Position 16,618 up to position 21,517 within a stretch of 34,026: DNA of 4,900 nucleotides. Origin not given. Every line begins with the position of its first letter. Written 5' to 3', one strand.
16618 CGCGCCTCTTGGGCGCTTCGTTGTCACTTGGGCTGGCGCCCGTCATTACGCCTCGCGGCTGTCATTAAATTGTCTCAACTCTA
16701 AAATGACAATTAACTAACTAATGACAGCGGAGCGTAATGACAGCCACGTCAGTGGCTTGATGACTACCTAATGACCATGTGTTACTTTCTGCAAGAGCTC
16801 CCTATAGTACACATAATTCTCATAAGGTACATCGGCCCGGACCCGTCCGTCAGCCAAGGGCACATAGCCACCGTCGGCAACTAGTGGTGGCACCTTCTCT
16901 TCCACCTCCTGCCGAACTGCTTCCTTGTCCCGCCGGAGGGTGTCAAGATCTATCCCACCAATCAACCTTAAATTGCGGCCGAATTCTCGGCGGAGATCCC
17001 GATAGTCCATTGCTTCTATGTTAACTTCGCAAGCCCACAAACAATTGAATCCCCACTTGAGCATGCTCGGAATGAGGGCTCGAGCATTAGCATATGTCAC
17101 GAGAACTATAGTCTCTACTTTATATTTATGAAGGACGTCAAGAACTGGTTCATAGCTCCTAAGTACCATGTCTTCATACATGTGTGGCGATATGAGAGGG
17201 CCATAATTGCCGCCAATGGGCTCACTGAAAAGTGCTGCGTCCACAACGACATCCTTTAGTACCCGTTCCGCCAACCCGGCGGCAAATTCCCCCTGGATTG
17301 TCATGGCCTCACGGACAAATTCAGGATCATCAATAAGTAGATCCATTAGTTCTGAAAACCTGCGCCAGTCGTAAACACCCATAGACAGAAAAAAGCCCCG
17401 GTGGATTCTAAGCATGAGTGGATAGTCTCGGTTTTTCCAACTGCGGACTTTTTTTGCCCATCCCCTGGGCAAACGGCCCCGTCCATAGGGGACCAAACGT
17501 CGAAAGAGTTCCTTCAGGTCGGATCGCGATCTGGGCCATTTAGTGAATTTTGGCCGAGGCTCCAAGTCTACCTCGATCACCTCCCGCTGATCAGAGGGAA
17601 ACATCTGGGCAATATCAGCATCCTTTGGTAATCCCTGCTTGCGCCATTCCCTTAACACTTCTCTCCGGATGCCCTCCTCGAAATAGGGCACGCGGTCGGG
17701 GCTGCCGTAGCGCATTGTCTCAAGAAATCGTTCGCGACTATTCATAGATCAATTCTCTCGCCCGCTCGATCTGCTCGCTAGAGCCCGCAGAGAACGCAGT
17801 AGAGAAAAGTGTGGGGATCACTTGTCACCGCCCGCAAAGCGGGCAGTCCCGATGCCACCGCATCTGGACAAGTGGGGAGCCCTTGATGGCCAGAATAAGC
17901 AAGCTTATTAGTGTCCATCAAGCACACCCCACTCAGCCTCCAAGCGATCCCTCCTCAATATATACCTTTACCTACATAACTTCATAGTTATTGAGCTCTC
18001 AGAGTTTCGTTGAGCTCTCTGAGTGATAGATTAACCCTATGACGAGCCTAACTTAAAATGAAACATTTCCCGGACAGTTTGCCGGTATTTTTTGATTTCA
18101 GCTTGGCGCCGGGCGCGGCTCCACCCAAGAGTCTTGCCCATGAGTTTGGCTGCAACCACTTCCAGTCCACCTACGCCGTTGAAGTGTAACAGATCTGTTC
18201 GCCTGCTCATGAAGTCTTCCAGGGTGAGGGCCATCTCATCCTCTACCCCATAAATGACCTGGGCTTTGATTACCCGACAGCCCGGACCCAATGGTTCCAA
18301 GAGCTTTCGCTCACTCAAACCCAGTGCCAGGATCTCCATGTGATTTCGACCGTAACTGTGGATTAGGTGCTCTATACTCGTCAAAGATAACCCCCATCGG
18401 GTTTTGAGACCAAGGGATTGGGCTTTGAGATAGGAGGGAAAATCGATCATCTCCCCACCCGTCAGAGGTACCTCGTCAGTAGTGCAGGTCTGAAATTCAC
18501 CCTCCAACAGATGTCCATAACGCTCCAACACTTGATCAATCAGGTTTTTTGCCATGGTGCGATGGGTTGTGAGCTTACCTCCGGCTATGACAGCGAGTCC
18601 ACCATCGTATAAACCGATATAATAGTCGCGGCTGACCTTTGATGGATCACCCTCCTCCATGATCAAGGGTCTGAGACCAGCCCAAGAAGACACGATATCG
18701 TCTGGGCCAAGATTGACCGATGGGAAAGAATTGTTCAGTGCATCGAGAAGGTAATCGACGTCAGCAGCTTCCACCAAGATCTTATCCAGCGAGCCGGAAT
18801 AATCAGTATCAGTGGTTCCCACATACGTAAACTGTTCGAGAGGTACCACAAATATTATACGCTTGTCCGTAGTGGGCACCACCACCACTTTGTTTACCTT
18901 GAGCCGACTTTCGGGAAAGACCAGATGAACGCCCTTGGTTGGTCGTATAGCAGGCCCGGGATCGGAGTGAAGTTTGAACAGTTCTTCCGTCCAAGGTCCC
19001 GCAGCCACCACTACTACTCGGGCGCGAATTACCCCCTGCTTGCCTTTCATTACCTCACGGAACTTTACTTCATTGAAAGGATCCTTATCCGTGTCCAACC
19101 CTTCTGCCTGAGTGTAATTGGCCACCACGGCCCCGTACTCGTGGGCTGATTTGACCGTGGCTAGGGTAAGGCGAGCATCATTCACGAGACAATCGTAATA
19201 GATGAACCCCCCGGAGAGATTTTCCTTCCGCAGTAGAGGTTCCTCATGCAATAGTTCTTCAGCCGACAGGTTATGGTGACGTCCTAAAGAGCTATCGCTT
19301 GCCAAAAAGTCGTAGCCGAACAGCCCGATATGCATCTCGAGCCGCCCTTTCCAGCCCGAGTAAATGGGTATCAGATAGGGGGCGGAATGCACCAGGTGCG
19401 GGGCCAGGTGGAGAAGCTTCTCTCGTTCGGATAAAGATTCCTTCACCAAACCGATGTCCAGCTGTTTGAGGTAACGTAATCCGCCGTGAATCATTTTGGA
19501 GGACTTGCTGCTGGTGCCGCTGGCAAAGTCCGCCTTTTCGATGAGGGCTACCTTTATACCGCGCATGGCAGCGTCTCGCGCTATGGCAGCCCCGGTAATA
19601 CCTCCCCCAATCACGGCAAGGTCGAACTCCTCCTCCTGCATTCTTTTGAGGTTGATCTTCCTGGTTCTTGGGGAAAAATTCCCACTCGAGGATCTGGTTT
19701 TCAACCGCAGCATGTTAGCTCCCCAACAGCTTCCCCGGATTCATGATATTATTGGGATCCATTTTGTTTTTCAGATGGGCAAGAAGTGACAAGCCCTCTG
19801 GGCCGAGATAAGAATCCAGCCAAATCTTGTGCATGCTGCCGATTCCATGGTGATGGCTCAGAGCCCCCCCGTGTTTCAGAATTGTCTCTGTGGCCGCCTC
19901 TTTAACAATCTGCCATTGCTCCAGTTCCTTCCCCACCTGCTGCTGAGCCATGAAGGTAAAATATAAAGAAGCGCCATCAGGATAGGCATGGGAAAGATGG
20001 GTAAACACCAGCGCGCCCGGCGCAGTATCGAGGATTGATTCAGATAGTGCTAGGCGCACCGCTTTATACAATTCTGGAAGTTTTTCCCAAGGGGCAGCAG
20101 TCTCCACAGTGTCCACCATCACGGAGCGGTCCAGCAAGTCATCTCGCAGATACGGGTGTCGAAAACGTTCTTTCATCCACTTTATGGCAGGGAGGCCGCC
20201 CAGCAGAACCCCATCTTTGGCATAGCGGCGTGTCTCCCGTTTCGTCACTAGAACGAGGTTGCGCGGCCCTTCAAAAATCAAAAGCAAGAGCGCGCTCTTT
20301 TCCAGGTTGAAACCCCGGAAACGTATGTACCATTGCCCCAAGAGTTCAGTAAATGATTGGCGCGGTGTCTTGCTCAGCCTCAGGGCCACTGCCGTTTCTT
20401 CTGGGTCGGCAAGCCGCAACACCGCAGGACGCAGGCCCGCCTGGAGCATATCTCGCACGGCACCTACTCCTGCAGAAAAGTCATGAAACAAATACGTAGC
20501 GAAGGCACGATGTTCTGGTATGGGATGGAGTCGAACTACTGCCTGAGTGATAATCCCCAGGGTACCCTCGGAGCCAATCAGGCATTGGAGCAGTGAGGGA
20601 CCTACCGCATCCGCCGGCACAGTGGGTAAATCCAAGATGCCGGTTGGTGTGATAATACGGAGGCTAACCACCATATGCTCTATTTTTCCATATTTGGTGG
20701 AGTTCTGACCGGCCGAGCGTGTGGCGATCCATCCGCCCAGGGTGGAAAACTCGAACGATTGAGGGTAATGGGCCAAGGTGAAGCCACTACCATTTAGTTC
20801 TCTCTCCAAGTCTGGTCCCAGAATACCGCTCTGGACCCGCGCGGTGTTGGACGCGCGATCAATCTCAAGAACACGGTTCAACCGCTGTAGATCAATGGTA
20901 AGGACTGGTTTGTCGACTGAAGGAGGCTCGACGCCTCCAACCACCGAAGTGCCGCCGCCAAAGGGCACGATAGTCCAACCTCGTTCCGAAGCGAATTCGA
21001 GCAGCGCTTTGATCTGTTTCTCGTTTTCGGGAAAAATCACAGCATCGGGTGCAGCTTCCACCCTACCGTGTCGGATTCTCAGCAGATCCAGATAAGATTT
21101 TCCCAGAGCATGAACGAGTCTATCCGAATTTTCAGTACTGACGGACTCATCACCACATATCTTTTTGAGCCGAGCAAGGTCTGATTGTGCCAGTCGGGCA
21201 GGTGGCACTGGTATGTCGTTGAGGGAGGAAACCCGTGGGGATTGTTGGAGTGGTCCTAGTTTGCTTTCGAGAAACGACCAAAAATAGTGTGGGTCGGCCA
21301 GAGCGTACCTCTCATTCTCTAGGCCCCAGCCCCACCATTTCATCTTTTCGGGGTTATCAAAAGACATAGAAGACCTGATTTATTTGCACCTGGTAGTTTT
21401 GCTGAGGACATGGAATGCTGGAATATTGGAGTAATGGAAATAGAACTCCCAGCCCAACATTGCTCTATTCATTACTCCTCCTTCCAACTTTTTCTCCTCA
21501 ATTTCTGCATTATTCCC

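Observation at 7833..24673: Dense family of mosaic GTCAT/ATGAC-box palindromic elements (six copies within 17 kb)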

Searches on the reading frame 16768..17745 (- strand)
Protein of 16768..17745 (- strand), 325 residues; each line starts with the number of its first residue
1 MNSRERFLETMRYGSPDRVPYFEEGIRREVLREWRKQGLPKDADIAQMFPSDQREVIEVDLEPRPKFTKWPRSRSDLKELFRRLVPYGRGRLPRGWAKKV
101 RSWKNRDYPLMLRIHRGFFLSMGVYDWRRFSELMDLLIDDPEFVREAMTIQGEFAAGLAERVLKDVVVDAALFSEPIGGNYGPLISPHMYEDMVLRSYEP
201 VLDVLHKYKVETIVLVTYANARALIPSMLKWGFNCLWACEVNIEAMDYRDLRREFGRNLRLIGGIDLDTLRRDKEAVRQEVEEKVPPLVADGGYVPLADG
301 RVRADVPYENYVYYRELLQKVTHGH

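Call 8: search_protein_families(library=pfam, proteins=[window:16768-17745:-])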
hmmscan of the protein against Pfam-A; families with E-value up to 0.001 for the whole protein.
window:16768-17745:- (325 aa): 1 family
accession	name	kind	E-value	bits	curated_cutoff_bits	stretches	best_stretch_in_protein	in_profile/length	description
PF01208.23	URO-D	-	7.2e-09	35.5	23.9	1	128-285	160-309/346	Uroporphyrinogen decarboxylase (URO-D)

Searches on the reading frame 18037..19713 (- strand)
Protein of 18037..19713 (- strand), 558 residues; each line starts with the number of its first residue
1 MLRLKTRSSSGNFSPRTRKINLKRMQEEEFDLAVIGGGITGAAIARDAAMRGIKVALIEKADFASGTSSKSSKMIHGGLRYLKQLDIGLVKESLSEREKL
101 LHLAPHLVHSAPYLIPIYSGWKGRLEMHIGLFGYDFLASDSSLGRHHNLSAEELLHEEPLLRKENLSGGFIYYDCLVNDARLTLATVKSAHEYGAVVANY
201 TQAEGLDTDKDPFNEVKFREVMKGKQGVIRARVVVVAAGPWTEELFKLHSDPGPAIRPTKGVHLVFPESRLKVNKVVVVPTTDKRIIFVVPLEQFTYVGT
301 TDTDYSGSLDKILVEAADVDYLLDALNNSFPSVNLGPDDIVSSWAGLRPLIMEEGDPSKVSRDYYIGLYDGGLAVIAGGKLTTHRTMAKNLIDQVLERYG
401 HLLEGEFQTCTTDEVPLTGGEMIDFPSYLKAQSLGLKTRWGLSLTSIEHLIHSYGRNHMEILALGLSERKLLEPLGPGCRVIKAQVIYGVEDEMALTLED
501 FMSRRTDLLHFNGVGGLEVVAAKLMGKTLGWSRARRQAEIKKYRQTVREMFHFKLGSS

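Call 8: search_protein_families(library=pfam, proteins=[window:18037-19713:-])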
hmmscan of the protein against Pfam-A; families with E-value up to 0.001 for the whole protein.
window:18037-19713:- (558 aa): 7 families
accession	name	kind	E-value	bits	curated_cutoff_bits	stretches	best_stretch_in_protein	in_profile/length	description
PF01266.30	DAO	-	7.1e-58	197.2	27.9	1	31-384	1-352/353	FAD dependent oxidoreductase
PF16901.10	DAO_C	-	1.6e-26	93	31.4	1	410-536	1-126/126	C-terminal domain of alpha-glycerophosphate oxidase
PF13450.12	NAD_binding_8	-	4e-06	27.4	21.9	1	34-71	1-38/68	NAD(P)-binding Rossmann-like domain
PF12831.13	FAD_oxidored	-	2.5e-05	24.2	27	1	31-79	1-49/416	FAD dependent oxidoreductase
PF07992.20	Pyr_redox_2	-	3.8e-05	23.7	26.1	1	30-242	1-111/291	Pyridine nucleotide-disulphide oxidoreductase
PF01494.25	FAD_binding_3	-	4.9e-05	23.2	22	1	31-294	3-220/349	FAD binding domain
PF00890.30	FAD_binding_2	-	6.7e-05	22.7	20.4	1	31-72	1-42/414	FAD binding domain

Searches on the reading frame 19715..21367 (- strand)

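Call 9: search_protein_families(library=pfam, proteins=[window:19715-21367:-])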
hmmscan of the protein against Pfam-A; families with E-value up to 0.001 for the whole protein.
window:19715-21367:- (550 aa): 2 families
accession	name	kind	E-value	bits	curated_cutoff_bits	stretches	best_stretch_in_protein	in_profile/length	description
PF02913.24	FAD-oxidase_C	-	4e-42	145.1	21.2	1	283-547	1-248/248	FAD linked oxidases, C-terminal domain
PF01565.28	FAD_binding_4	-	5.7e-37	127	26.4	1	107-243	1-133/139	FAD binding domain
